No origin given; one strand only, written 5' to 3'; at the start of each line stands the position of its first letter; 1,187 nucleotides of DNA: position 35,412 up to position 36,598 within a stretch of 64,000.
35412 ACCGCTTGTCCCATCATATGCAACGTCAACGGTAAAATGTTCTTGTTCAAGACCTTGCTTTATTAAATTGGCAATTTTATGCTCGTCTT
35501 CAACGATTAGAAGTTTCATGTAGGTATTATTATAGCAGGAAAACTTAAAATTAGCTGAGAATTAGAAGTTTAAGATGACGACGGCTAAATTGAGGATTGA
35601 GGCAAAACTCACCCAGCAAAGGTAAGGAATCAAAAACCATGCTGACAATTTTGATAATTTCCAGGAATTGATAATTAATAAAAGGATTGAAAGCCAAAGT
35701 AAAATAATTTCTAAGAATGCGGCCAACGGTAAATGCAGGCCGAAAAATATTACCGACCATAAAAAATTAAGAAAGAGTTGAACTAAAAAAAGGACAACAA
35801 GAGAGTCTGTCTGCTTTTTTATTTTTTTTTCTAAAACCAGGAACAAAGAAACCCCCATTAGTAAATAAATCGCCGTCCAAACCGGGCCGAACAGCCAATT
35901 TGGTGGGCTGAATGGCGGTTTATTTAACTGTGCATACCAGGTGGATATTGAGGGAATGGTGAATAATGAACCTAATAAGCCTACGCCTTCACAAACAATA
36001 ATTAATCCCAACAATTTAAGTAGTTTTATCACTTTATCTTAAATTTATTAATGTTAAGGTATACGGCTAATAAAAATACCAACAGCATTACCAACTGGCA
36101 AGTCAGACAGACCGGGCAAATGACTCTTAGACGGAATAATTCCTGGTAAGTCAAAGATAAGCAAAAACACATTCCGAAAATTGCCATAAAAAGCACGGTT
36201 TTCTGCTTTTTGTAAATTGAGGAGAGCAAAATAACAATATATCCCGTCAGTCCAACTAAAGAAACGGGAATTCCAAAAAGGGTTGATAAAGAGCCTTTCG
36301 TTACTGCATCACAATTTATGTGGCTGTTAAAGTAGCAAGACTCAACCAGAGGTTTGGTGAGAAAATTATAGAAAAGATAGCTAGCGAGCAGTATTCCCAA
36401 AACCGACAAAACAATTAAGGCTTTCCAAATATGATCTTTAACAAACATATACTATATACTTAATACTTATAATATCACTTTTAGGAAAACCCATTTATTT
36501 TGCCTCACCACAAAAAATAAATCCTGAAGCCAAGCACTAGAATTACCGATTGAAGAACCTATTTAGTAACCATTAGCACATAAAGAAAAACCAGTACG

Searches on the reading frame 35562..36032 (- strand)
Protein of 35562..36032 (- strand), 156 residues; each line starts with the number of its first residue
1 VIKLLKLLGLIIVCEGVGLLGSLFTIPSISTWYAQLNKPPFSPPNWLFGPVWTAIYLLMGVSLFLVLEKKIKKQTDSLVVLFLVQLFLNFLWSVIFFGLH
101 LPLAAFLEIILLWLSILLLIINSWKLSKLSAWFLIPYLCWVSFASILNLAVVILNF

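Call 27: search_protein_families(library=pfam, proteins=[window:35562-36032:-], max_evalue=0.01)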
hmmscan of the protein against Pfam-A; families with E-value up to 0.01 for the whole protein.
window:35562-36032:- (156 aa): 1 family
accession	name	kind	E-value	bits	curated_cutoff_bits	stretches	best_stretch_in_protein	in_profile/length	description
PF03073.20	TspO_MBR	-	4.5e-48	163.1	24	1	11-151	2-143/145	TspO/MBR family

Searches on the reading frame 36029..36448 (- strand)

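Call 27: search_protein_families(library=pfam, proteins=[window:36029-36448:-], max_evalue=0.01)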
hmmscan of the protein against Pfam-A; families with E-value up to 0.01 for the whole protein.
window:36029-36448:- (139 aa): 1 family
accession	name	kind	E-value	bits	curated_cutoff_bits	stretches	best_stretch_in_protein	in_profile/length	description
PF07884.19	VKOR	-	1.1e-20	74.5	27.5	1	10-128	2-133/134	Vitamin K epoxide reductase family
